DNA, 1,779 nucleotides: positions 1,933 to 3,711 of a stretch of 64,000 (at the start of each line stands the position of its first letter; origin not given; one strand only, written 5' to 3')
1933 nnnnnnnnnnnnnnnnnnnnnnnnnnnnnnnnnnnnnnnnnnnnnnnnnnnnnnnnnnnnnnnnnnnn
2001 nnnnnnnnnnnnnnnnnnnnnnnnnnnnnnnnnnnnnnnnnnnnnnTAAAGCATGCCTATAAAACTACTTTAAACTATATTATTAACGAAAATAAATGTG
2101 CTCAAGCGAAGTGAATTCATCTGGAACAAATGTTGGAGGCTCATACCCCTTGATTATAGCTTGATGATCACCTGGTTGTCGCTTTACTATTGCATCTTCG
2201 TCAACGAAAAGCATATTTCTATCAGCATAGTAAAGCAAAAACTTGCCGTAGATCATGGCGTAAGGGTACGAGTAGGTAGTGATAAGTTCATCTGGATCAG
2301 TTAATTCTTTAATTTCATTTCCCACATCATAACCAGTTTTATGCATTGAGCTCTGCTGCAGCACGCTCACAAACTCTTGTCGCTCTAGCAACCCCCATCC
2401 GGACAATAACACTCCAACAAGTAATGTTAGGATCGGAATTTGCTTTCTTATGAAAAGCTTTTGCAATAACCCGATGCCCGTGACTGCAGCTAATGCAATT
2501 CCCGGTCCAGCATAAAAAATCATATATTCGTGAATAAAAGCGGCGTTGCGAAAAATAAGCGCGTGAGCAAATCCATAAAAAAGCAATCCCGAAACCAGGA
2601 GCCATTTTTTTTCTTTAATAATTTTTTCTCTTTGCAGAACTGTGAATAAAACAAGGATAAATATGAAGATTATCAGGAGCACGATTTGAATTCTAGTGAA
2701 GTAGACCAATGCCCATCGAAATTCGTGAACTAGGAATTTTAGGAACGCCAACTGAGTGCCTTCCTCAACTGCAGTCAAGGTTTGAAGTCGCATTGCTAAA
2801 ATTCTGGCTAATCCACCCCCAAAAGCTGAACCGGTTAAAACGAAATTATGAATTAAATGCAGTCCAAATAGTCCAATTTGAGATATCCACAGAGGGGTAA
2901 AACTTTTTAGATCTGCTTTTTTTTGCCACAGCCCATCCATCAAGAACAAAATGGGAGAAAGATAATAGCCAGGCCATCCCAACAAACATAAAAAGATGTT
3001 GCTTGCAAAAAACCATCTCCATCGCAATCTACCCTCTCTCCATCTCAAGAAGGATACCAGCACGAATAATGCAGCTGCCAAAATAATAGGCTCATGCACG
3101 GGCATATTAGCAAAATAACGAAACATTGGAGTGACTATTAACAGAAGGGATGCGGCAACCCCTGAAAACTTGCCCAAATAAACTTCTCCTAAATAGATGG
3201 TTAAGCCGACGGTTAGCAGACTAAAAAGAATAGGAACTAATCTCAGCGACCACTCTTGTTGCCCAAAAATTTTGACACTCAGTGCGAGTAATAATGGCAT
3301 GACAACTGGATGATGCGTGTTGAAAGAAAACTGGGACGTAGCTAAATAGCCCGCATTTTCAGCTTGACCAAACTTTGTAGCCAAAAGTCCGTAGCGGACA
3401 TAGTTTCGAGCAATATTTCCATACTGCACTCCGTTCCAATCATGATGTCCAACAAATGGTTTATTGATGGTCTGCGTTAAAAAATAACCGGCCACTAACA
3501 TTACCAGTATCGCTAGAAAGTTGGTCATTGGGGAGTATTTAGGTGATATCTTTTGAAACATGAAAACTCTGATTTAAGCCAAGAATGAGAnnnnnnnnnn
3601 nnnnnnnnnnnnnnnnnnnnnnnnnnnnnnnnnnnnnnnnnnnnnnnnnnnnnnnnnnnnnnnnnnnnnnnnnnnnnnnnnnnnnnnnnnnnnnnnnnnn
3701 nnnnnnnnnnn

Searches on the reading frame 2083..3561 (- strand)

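Call 78: search_protein_families(library=pfam, proteins=[window:2083-3561:-], max_evalue=0.0001)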
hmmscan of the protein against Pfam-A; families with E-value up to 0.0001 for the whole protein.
window:2083-3561:- (492 aa): 1 family
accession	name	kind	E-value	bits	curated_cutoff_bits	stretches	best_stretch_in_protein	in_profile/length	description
PF13231.12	PMT_2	-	1.4e-11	45.3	26.1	1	83-191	1-108/160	Dolichyl-phosphate-mannose-protein mannosyltransferase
